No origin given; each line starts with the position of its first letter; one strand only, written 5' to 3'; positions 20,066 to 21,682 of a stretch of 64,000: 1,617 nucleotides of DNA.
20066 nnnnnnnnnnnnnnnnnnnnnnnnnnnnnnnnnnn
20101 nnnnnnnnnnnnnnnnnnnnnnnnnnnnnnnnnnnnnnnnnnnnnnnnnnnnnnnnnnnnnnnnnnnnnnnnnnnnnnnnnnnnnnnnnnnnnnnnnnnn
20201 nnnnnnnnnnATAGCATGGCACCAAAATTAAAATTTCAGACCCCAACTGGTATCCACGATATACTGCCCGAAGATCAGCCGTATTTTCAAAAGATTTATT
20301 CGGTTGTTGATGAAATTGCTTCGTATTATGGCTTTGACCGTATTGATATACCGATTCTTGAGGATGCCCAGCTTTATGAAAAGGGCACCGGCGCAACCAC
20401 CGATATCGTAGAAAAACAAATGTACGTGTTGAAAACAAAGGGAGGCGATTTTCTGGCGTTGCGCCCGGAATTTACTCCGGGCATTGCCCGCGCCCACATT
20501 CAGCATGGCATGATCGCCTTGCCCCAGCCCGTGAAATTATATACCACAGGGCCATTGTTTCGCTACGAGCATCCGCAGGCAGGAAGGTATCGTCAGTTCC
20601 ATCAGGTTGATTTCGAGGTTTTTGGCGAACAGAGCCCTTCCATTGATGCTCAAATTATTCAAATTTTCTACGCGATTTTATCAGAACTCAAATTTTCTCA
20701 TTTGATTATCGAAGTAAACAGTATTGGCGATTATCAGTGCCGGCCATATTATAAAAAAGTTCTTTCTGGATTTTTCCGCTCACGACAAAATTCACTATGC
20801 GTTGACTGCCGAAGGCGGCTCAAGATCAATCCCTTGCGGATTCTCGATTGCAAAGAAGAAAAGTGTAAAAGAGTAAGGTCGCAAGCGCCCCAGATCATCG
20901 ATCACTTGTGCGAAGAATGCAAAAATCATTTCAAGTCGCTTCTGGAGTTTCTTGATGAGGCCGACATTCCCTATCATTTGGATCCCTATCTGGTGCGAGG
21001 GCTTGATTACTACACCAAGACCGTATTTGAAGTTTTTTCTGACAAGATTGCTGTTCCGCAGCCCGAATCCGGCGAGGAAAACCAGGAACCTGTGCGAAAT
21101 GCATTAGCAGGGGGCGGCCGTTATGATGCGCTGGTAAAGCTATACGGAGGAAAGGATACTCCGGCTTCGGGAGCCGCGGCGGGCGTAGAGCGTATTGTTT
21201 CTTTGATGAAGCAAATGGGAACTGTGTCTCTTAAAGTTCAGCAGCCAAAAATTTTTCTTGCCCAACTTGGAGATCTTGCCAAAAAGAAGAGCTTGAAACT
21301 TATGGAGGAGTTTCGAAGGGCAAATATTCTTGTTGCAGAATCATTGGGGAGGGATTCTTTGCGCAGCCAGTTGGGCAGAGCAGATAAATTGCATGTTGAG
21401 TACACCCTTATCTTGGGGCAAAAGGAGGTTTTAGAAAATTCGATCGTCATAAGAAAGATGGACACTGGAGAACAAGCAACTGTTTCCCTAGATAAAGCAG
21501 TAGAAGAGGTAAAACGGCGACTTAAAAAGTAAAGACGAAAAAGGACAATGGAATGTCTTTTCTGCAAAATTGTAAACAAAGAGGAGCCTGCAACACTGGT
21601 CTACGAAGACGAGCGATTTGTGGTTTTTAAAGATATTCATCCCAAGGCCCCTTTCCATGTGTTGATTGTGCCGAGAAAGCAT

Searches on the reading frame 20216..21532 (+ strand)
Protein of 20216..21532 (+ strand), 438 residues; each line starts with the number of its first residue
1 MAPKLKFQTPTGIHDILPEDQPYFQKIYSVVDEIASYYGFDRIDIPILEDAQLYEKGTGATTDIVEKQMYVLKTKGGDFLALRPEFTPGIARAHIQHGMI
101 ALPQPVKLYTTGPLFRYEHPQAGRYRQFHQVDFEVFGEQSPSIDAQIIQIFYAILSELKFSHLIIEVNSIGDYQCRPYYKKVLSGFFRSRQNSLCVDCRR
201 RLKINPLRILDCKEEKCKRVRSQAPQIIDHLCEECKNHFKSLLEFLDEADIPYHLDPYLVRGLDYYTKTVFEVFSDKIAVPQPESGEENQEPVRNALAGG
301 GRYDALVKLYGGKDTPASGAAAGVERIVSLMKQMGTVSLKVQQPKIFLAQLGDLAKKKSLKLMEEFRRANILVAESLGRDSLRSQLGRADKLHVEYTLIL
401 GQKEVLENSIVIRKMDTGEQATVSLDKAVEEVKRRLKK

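Call 12: search_protein_families(library=pfam, proteins=[window:20216-21532:+])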
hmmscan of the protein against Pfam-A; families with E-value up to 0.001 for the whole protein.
window:20216-21532:+ (438 aa): 3 families
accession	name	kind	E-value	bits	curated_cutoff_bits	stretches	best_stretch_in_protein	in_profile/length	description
PF13393.11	tRNA-synt_His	-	5.4e-38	131.4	25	1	12-327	1-308/308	Histidyl-tRNA synthetase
PF00587.30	tRNA-synt_2b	-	1.5e-15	58.2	29.3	1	70-351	1-149/179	tRNA synthetase class II core domain (G, H, P, S and T)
PF03129.25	HGTP_anticodon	-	1.4e-12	48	21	1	355-434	14-93/94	Anticodon binding domain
